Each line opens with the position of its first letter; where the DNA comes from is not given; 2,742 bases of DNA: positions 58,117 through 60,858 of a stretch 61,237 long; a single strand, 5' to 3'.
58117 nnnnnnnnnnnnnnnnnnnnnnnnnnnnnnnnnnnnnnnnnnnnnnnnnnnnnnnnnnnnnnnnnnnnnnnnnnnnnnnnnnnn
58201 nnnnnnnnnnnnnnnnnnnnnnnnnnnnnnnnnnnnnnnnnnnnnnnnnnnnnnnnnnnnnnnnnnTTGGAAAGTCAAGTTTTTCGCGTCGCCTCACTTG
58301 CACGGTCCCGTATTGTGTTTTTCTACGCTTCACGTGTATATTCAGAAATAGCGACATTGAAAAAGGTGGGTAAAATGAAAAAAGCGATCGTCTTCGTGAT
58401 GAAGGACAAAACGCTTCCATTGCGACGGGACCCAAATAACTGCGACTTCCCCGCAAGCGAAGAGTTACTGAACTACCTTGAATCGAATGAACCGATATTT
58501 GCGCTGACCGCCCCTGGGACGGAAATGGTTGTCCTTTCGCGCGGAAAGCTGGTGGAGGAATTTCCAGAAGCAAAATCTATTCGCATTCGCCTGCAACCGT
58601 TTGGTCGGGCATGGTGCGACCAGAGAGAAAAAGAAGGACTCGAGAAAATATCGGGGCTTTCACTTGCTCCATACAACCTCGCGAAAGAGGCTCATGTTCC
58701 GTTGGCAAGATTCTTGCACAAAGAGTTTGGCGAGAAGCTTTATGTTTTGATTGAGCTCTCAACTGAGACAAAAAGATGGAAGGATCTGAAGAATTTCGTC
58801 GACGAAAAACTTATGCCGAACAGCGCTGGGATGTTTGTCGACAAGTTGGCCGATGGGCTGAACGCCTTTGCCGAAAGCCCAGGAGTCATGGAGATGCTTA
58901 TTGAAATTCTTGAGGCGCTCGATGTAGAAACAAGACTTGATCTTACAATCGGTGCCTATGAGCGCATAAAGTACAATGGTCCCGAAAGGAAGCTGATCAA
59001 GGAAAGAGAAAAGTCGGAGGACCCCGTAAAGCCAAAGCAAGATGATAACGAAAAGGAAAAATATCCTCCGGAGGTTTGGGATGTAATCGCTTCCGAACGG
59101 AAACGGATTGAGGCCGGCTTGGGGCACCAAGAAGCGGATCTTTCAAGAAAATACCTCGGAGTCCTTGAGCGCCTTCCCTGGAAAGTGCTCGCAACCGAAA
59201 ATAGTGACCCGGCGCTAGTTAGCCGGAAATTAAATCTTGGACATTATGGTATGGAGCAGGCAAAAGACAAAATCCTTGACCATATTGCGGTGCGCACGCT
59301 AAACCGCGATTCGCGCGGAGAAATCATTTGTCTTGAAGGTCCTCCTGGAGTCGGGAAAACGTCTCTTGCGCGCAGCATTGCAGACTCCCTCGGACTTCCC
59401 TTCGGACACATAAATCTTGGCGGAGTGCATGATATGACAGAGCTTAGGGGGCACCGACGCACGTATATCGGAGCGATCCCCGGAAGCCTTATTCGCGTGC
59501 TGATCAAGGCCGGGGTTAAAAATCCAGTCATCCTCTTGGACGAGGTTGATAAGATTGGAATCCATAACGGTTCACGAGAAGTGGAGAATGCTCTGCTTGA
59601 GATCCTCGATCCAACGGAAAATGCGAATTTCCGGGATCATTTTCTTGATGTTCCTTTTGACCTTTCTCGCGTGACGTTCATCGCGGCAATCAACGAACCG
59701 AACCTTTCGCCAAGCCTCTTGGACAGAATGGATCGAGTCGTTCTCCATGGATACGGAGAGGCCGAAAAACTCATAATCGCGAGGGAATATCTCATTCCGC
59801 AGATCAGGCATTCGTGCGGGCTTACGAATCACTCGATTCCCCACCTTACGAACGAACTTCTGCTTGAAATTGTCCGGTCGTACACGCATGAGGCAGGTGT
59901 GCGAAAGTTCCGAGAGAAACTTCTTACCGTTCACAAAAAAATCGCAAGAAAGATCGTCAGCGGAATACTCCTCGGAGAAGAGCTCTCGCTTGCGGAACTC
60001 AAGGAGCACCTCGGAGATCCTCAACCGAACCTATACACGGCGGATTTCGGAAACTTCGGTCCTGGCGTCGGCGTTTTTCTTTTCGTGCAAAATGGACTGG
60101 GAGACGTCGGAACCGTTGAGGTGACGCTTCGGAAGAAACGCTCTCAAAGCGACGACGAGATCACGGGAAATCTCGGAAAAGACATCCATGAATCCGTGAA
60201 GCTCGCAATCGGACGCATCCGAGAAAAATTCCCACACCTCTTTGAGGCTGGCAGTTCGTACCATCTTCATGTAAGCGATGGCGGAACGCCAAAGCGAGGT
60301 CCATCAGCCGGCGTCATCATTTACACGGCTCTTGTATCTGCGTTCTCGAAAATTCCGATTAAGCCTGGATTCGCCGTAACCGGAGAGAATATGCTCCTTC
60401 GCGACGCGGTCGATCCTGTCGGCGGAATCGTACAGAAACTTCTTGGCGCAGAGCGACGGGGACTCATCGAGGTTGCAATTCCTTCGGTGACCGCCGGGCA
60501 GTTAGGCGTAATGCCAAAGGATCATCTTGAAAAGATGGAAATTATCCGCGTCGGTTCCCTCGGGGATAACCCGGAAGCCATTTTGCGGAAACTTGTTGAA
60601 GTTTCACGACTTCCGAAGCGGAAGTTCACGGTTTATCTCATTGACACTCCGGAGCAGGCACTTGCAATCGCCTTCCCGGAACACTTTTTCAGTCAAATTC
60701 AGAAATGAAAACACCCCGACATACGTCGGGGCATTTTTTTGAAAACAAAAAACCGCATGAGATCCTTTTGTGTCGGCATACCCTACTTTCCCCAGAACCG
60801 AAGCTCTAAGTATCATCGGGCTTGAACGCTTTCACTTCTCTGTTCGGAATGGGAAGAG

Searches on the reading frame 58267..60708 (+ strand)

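Call 21: search_protein_families(library=pfam, proteins=[window:58267-60708:+], max_evalue=0.00001)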
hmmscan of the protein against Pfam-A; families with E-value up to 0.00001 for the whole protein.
window:58267-60708:+ (813 aa): 4 families
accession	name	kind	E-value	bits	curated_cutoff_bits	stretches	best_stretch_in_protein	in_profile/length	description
PF05362.19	Lon_C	-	3.4e-29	102.3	21.1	1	600-767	28-197/205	Lon protease (S16) C-terminal proteolytic domain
PF00004.35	AAA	-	1.3e-21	77.9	21.2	1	354-493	1-128/131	ATPase family associated with various cellular activities (AAA)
PF22667.2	Lon_lid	-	1.2e-09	38.1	27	1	518-566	4-51/57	Lon protease AAA+ ATPase lid domain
PF07728.20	AAA_5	-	4.5e-08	33.6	22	1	354-488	2-139/139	AAA domain (dynein-related subfamily)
